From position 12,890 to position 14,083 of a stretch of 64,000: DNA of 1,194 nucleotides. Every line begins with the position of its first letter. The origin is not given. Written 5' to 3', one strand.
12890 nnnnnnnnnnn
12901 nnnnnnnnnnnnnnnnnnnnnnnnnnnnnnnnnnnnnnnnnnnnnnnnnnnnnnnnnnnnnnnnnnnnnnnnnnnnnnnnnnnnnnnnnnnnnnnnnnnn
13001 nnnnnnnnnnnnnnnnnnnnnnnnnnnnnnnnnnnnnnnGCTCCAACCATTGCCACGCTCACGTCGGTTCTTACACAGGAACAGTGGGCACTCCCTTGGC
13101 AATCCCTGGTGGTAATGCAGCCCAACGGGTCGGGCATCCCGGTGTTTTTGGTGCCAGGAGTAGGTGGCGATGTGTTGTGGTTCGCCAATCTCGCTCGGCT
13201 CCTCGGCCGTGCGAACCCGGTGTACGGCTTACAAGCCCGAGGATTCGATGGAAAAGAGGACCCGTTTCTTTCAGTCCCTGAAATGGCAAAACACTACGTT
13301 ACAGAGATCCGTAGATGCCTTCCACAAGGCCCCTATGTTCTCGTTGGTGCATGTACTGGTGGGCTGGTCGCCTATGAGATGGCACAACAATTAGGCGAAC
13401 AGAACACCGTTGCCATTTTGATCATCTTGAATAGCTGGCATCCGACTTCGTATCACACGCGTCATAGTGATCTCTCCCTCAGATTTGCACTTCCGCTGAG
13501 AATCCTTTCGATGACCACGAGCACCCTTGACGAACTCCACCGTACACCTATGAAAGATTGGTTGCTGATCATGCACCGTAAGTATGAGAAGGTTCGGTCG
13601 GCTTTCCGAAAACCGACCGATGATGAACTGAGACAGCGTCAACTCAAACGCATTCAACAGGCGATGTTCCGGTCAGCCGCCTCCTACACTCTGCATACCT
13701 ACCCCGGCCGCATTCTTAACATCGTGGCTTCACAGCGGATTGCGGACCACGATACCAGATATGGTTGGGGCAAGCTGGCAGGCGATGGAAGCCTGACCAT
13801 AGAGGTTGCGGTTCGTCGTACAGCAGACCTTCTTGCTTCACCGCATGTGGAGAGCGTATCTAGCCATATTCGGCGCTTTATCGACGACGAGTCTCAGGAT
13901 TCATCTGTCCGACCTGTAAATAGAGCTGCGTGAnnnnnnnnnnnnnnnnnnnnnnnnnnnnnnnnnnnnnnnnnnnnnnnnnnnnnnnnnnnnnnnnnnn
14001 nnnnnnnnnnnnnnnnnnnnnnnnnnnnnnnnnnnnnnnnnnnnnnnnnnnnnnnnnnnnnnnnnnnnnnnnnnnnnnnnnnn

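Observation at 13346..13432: Thioesterase nucleophile elbow reads GxCxG, and the usual Asp position reads Asn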

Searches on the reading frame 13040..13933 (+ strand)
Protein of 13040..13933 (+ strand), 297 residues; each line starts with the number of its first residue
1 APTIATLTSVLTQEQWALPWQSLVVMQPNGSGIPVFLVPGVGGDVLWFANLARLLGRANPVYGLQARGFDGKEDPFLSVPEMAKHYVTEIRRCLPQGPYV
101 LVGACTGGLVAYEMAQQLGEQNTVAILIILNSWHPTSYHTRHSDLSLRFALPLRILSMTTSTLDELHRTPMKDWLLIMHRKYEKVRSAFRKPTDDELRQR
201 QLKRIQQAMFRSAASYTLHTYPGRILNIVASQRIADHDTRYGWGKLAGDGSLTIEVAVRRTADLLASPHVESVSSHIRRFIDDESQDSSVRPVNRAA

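Call 4: search_protein_families(library=pfam, proteins=[window:13040-13933:+], max_evalue=0.01)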
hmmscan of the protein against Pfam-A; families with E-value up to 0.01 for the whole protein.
window:13040-13933:+ (297 aa): 3 families
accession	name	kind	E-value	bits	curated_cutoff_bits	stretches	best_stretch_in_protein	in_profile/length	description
PF00975.26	Thioesterase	-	2.3e-19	71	26.4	1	34-150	2-120/226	Thioesterase domain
PF12697.13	Abhydrolase_6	-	7.9e-08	33.7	26.3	1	35-195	1-136/217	Alpha/beta hydrolase family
PF00561.26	Abhydrolase_1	-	2.1e-06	28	25.8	1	34-150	2-119/245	alpha/beta hydrolase fold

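Call 5: search_solved_structures(query=window:13040-13930:+, max_evalue=1, show_alignments=5)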
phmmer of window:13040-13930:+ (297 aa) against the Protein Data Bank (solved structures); distinct sequences matched with E-value up to 1: 44.
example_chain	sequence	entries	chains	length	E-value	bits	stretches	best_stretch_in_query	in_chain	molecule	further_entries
7dxo_A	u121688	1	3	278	6e-15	58.3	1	23-133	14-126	Non-ribosomal peptide synthetase 4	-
7crn_A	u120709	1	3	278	8.2e-15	57.8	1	23-133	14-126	Non-ribosomal peptide synthetase 4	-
4zxh_A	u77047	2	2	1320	5e-11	45.4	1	31-128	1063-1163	ABBFA_003403 | Tyrocidine synthetase 3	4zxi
7r0x_A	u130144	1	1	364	1e-10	44.3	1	43-142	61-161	Polyketide synthase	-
3tjm_A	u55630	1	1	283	3.4e-08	36.1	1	30-124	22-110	Fatty acid synthase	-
1xkt_A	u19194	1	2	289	3.6e-08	36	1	30-124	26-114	fatty acid synthase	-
4z49_A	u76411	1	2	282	3.7e-08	36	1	30-124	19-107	Fatty acid synthase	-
7mhd_A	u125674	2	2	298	3.7e-08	36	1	30-124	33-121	Fatty acid synthase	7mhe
2px6_A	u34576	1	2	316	3.8e-08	35.9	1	30-124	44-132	Thioesterase domain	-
6ojc_A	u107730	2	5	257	4.2e-08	35.8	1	26-132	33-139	NocB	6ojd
2vz8_A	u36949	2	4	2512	6.4e-08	35.2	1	32-123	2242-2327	FATTY ACID SYNTHASE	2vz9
9f7b_A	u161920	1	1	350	3.5e-07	32.8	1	25-121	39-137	3-hydroxyacyl-[acyl-carrier-protein] dehydratase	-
9b80_A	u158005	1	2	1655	3.8e-07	32.6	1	30-124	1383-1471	Fatty acid synthase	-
8eyi_E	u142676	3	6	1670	3.8e-07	32.6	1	30-124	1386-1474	Fatty acid synthase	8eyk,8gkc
3ils_A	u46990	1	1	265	4.9e-07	32.3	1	31-133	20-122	Aflatoxin biosynthesis polyketide synthase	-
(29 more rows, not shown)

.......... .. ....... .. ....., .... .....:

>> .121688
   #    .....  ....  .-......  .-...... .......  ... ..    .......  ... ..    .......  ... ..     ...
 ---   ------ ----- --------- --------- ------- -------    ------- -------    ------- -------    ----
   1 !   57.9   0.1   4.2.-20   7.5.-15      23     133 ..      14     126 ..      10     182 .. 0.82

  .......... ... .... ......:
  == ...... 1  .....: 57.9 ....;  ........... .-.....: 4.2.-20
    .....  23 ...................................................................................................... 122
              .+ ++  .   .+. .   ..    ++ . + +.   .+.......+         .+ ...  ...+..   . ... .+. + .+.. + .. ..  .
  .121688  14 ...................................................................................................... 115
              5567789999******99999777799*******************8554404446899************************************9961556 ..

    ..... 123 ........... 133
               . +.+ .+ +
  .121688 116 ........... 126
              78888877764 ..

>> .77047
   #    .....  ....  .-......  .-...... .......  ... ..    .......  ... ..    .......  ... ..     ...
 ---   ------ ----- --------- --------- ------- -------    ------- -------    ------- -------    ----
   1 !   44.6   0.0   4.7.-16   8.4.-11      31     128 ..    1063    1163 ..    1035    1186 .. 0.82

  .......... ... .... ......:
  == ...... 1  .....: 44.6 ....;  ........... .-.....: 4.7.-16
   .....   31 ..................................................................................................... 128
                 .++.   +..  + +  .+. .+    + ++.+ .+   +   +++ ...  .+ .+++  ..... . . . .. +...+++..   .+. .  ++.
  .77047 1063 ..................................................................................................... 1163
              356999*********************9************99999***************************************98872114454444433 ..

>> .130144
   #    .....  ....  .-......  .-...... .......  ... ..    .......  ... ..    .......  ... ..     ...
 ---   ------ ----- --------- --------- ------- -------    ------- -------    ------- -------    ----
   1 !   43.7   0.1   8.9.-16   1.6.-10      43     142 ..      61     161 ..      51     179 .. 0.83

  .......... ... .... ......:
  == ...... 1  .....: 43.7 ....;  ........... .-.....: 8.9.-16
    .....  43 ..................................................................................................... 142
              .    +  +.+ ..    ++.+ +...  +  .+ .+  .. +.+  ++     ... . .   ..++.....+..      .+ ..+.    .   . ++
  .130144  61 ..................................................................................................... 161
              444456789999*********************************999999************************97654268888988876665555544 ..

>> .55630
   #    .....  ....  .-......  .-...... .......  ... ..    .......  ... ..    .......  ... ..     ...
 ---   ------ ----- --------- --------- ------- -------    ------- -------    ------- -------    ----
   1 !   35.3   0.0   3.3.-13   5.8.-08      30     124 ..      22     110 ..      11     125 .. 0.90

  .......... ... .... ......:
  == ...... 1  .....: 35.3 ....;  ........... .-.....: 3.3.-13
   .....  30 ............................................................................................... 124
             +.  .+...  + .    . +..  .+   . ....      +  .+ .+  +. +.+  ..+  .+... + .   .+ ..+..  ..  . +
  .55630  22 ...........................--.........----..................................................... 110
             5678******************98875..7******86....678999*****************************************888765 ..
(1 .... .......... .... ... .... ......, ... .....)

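Call 6: find_homologous_proteins(query=window:13040-13930:+, max_evalue=0.00001)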
Query window:13040-13930:+ (297 aa): 153 proteins with E <= 0.00001 among 2721 candidates; the best 120 are listed.
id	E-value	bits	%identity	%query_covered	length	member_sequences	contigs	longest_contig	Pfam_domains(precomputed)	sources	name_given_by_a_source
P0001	6.6e-123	427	65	99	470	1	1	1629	PF00550.32,PF12697.14,PF13193.13,PF00975.27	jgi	jgi:thioesterase domain-containing protein/acyl carrier protein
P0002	3.4e-121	422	66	100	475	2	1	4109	PF00550.32,PF12697.14,PF13193.13,PF00975.27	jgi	-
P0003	7.8e-113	394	62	98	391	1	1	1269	PF00550.32,PF12697.14,PF00975.27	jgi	jgi:acyl carrier protein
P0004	2.3e-109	383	64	92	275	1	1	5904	PF12697.14,PF00975.27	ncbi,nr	ncbi:MAG TPA: alpha/beta fold hydrolase, partial [Nitrospira sp.]|nr:alpha/beta fold hydrolase [Nitr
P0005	3.5e-107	376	59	100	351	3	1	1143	PF00550.32,PF12697.14,PF00975.27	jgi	jgi:thioesterase domain-containing protein/acyl carrier protein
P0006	1.5e-106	374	61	100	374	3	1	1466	PF00550.32,PF12697.14,PF00975.27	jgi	jgi:thioesterase domain-containing protein/acyl carrier protein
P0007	2.2e-104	367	58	100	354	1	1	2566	PF00550.32,PF12697.14,PF00975.27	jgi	jgi:thioesterase domain-containing protein/acyl carrier protein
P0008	3.9e-102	359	57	100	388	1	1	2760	PF00550.32,PF12697.14,PF00975.27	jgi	jgi:thioesterase domain-containing protein/acyl carrier protein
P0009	8.3e-96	338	55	100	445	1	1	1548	PF00550.32,PF12697.14,PF13193.13,PF00561.27,PF00975.27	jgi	jgi:thioesterase domain-containing protein/acyl carrier protein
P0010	1.1e-94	335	54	100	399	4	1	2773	PF00550.32,PF12697.14,PF00975.27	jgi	jgi:acyl carrier protein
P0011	8.0e-92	325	53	98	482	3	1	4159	PF00550.32,PF12697.14,PF13193.13,PF00975.27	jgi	-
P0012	1.1e-91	325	53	97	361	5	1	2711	PF00550.32,PF00975.27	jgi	jgi:thioesterase domain-containing protein/acyl carrier protein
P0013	1.3e-91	325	53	98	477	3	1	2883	PF00550.32,PF12697.14,PF13193.13,PF00975.27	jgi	jgi:thioesterase domain-containing protein/acyl carrier protein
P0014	5.1e-91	323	53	98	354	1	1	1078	PF00550.32,PF12697.14,PF00975.27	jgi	jgi:acyl carrier protein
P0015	1.1e-90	322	53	97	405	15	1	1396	PF00550.32,PF00975.27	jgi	jgi:thioesterase domain-containing protein/acyl carrier protein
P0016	1.3e-90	321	52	98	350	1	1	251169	PF00550.32,PF12697.14,PF00975.27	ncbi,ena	-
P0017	6.2e-90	319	61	86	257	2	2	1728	PF00975.27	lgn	-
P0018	1.2e-89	318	52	98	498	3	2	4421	PF00550.32,PF13193.13,PF00975.27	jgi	jgi:thioesterase domain-containing protein/acyl carrier protein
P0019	1.6e-89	318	51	98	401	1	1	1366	PF00550.32,PF12697.14,PF00975.27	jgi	jgi:thioesterase domain-containing protein/acyl carrier protein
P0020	2.5e-89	317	51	98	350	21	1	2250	PF00550.32,PF12697.14,PF00975.27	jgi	jgi:thioesterase domain-containing protein/acyl carrier protein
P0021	5.4e-89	316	52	98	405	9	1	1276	PF00550.32,PF00975.27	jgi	-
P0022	1.2e-88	315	51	96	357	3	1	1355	PF00550.32,PF12697.14,PF00975.27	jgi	jgi:thioesterase domain-containing protein/acyl carrier protein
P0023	3.3e-88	314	51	98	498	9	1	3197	PF00550.32,PF12697.14,PF13193.13,PF00975.27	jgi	jgi:thioesterase domain-containing protein/acyl carrier protein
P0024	1.2e-87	312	52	97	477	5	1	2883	PF00550.32,PF12697.14,PF13193.13,PF00975.27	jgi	jgi:thioesterase domain-containing protein/acyl carrier protein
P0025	1.8e-87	311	52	97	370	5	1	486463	PF00550.32,PF12697.14,PF00975.27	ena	-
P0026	1.9e-87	311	51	100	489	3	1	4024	PF00550.32,PF12697.14,PF13193.13,PF00975.27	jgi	jgi:thioesterase domain-containing protein/acyl carrier protein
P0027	8.6e-87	309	50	97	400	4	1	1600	PF00550.32,PF12697.14,PF00561.27,PF00975.27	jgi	jgi:thioesterase domain-containing protein/acyl carrier protein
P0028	9.4e-87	309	49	97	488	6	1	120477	PF00550.32,PF13193.13,PF00975.27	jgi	-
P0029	2.6e-86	307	57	86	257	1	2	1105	PF12697.14,PF00975.27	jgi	jgi:thioesterase domain-containing protein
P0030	4.2e-86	307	49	96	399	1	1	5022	PF00550.32,PF12697.14,PF00975.27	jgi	jgi:thioesterase domain-containing protein/acyl carrier protein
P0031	5.4e-86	306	50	97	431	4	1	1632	PF00550.32,PF13193.13,PF00975.27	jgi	jgi:thioesterase domain-containing protein/acyl carrier protein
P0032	1.3e-85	305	48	97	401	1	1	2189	PF00550.32,PF00975.27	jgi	jgi:thioesterase domain-containing protein/acyl carrier protein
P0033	1.5e-85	305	49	97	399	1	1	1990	PF00550.32,PF12697.14,PF00975.27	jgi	jgi:thioesterase domain-containing protein/acyl carrier protein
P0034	2.1e-85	304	49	97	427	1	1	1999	PF00550.32,PF13193.13,PF00975.27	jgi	jgi:thioesterase domain-containing protein/acyl carrier protein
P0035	8.3e-85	302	55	85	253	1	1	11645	PF12697.14,PF00975.27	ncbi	-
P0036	1.4e-84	302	51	97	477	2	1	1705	PF00550.32,PF13193.13,PF00975.27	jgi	jgi:thioesterase domain-containing protein/acyl carrier protein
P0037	2.2e-84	301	49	97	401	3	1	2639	PF00550.32,PF12697.14,PF00975.27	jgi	jgi:thioesterase domain-containing protein/acyl carrier protein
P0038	4.8e-84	300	49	96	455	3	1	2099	PF00550.32,PF13193.13,PF00975.27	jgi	jgi:thioesterase domain-containing protein/acyl carrier protein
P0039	1.7e-83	298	47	99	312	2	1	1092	PF00975.27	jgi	jgi:Thioesterase domain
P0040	3.5e-83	297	48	99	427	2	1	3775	PF00550.32,PF00975.27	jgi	jgi:thioesterase domain-containing protein/acyl carrier protein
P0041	5.6e-81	290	49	98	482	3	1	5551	PF00550.32,PF13193.13,PF00975.27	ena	-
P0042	4.4e-78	280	53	84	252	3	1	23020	PF12697.14,PF00975.27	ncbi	-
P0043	2.4e-76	275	46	95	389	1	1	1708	PF00550.32,PF00975.27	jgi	-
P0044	1.0e-75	273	47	96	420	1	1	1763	PF00550.32,PF00975.27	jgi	-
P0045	2.3e-75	271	46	96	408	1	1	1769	PF00550.32,PF12697.14,PF00975.27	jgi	jgi:thioesterase domain-containing protein/acyl carrier protein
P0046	2.4e-75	271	45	97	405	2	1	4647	PF00550.32,PF00975.27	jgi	jgi:acyl carrier protein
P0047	2.5e-73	265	47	95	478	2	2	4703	PF00550.32,PF13193.13,PF00975.27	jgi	jgi:thioesterase domain-containing protein/acyl carrier protein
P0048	1.1e-72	263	58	71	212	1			PF00975.27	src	-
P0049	1.9e-72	262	44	97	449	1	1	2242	PF00550.32,PF13193.13,PF00975.27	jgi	jgi:thioesterase domain-containing protein/acyl carrier protein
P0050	3.7e-72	261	48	89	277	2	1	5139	PF12697.14,PF00975.27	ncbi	-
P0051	6.9e-72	260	52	85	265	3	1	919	PF00975.27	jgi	jgi:thioesterase domain-containing protein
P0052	8.6e-72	260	45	96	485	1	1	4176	PF00550.32,PF13193.13,PF00975.27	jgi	jgi:acyl carrier protein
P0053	6.6e-67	244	45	95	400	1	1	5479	PF00550.32,PF00975.27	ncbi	ncbi:MAG TPA: thioesterase domain-containing protein, partial [Nitrospira sp.]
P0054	1.1e-66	243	52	75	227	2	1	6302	PF00975.27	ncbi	-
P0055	1.2e-65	239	46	86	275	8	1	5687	PF00975.27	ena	-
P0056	1.6e-65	239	55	71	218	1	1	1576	PF00975.27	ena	-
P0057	2.4e-65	238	47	83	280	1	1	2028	PF12697.14,PF00975.27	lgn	-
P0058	3.3e-65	238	46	86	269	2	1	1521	PF12697.14,PF00975.27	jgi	jgi:thioesterase domain-containing protein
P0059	6.3e-62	227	42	94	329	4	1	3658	PF00550.32,PF00975.27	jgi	jgi:hypothetical protein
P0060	1.1e-61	226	42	94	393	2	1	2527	PF00550.32,PF00975.27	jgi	jgi:acyl carrier protein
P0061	4.8e-60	221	41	96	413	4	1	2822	PF00550.32,PF00975.27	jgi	jgi:thioesterase domain-containing protein/acyl carrier protein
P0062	5.6e-59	218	41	92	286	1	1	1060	PF00975.27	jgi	jgi:hypothetical protein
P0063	4.3e-58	215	51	64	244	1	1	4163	PF00975.27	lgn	-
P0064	9.7e-57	210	49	73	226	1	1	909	PF00975.27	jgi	jgi:pimeloyl-ACP methyl ester carboxylesterase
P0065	5.8e-56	208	40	96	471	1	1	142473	PF00550.32,PF13193.13,PF00975.27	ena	-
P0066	7.6e-55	204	48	74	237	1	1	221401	PF00975.27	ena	-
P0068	7.5e-51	191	41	72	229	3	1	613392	PF00975.27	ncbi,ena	-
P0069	1.1e-49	187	42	88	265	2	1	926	PF00975.27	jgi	jgi:thioesterase domain-containing protein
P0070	8.7e-48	181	45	72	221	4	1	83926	PF00975.27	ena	-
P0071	3.2e-47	179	46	70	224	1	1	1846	PF00975.27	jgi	-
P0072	1.5e-46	177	45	71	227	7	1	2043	PF00975.27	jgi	jgi:thioesterase domain-containing protein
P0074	2.0e-44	170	55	51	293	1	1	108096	PF00550.32,PF13193.13,PF00975.27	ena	-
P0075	2.1e-43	166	39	92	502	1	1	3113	PF00550.32,PF13193.13,PF00975.27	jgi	jgi:aspartate racemase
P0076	3.6e-43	166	44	68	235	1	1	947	PF00975.27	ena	-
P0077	1.2e-39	154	39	79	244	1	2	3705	PF00975.27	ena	-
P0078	2.9e-37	146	36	93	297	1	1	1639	PF12697.14,PF00561.27,PF00975.27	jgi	jgi:thioesterase domain-containing protein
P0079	1.0e-35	141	34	95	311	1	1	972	PF00975.27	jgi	jgi:pimeloyl-ACP methyl ester carboxylesterase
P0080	3.9e-35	139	36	95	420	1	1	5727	PF00550.32,PF00975.27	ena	-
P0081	1.7e-34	137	34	95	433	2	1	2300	PF20408.5,PF00550.32,PF13193.13,PF00975.27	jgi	jgi:thioesterase domain-containing protein/acyl carrier protein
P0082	9.8e-34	135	38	86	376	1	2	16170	PF00550.32,PF12697.14,PF00561.27,PF00975.27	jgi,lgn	jgi:thioesterase domain-containing protein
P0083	1.7e-33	134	32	97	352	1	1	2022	PF00561.27,PF00975.27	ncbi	ncbi:MAG: thioesterase domain-containing protein, partial [Chloroflexota bacterium]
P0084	3.9e-33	133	33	97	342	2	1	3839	PF00550.32,PF12697.14,PF00975.27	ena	-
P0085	9.6e-33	132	33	95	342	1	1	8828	PF00550.32,PF00975.27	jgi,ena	jgi:aspartate racemase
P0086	1.3e-32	131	34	96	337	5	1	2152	PF12697.14,PF00561.27,PF00975.27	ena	-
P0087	2.4e-32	130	32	95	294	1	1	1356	PF00975.27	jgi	jgi:aspartate racemase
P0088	6.8e-32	129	33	93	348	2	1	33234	PF00550.32,PF12697.14,PF00975.27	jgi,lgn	jgi:thioesterase domain-containing protein/acyl carrier protein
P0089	1.5e-31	128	34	95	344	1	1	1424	PF00550.32,PF00975.27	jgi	jgi:aspartate racemase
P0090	4.0e-31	126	33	94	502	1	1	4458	PF00550.32,PF12697.14,PF13193.13,PF00975.27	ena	-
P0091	1.7e-30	124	31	95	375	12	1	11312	PF00550.32,PF12697.14,PF00975.27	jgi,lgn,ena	-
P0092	1.0e-29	122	34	95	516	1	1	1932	PF00550.32,PF12697.14,PF00561.27,PF00975.27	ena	-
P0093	1.2e-29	121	33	98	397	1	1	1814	PF00550.32,PF00975.27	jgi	-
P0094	6.3e-29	119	38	86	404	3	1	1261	PF00550.32,PF12697.14,PF00975.27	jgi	jgi:thioesterase domain-containing protein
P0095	8.1e-29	119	32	93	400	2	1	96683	PF00550.32,PF12697.14,PF00975.27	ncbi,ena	-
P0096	1.2e-27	115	34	95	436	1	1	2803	PF00550.32,PF12697.14,PF13193.13,PF00561.27,PF00975.27,PF12146.16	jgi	jgi:thioesterase domain-containing protein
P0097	1.8e-27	114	49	44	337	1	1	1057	PF00550.32,PF12697.14,PF00975.27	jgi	jgi:thioesterase domain-containing protein/aryl carrier-like protein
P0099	2.7e-27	114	31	95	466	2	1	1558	PF00550.32,PF12697.14,PF13193.13,PF00975.27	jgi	jgi:thioesterase domain-containing protein/acyl carrier protein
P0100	6.4e-27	112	33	83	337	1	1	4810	PF00550.32,PF12697.14,PF00561.27,PF00975.27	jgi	jgi:thioesterase domain-containing protein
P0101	1.8e-26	111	42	46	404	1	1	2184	PF00550.32,PF12697.14,PF00561.27,PF00975.27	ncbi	ncbi:MAG: alpha/beta fold hydrolase, partial [Phycisphaerae bacterium]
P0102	3.0e-26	110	33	95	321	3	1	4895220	PF00550.32,PF00975.27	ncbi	-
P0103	3.3e-25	107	34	81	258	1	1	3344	PF00561.27,PF00975.27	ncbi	-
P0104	1.3e-24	105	47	46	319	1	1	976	PF00550.32,PF13193.13,PF00975.27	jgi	jgi:hypothetical protein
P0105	1.5e-24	105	33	76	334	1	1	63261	PF00550.32,PF12697.14,PF00561.27,PF00975.27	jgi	jgi:thioesterase domain-containing protein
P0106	1.5e-24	105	42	52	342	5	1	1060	PF00550.32,PF00975.27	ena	-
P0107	1.6e-24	105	30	100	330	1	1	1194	PF00550.32,PF00561.27,PF00975.27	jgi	jgi:phthiocerol/phenolphthiocerol synthesis type-I polyketide synthase E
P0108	2.5e-24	104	35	78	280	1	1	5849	PF12697.14,PF00975.27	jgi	jgi:thioesterase domain-containing protein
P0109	4.6e-24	103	35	80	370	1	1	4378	PF00550.32,PF00975.27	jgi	-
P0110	6.4e-24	103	31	89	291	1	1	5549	PF12697.14,PF00561.27,PF00975.27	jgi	jgi:thioesterase domain-containing protein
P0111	7.1e-24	102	31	84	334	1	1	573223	PF00550.32,PF12697.14,PF00561.27,PF00975.27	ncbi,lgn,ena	-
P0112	1.0e-23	102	32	98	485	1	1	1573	PF00550.32,PF00975.27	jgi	jgi:thioesterase domain-containing protein/acyl carrier protein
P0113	1.0e-23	102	33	87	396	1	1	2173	PF00550.32,PF12697.14,PF00975.27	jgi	jgi:thioesterase domain-containing protein/acyl carrier protein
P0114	7.7e-23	99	34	78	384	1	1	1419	PF00550.32,PF12697.14,PF00975.27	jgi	-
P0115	1.0e-22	99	43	48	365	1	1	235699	PF00550.32,PF00975.27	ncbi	-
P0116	1.2e-22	98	32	95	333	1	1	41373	PF00550.32,PF12697.14,PF00975.27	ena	-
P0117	2.1e-22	98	31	86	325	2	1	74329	PF12697.14,PF00975.27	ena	-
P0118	2.7e-22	97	44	47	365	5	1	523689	PF00550.32,PF00975.27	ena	-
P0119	5.4e-22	96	34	83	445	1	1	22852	PF00550.32,PF13193.13,PF00975.27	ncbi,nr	ncbi:MAG TPA: non-ribosomal peptide synthetase, partial [Acidobacteria bacterium]|nr:non-ribosomal p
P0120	2.3e-21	94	31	84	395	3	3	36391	PF00550.32,PF00975.27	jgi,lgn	-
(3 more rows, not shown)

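Call 20: predict_structure(alignment_id=A1)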
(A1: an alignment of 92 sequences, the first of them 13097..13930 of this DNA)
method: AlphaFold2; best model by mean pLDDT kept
length: 278 residues; sequences in the alignment: 92
mean_pLDDT: 91.4   pTM: 0.84
mean pLDDT of the five models: 91.4, 90.8, 90.6, 89.7, 88.9
residues with pLDDT >= 90: 214; 70-90: 45; 50-70: 11; < 50: 8
segments of 3 or more residues with pLDDT < 50: 271-278
pLDDT, mean of each block of 10 residues (from residue 1): 91 97 95 98 97 95 98 95 98 98 97 94 63 80 89 92 85 90 94 96 97 90 95 97 97 98 88 47
secondary structure, 60 per line:
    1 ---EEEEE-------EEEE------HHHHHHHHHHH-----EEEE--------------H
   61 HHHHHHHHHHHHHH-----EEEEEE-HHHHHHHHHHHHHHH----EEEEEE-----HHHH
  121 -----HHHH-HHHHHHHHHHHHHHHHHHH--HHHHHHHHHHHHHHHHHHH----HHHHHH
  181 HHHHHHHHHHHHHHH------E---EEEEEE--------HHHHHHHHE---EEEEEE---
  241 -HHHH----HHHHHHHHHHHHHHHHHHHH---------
elements in order: E4-8 E16-19 H26-36 E42-45 H60-74 E80-85 H87-101 E106-111 H117-120 H126-129 H131-149 H152-170 H175-195 E206-211 H220-227 E232-237 H242-245 H250-269
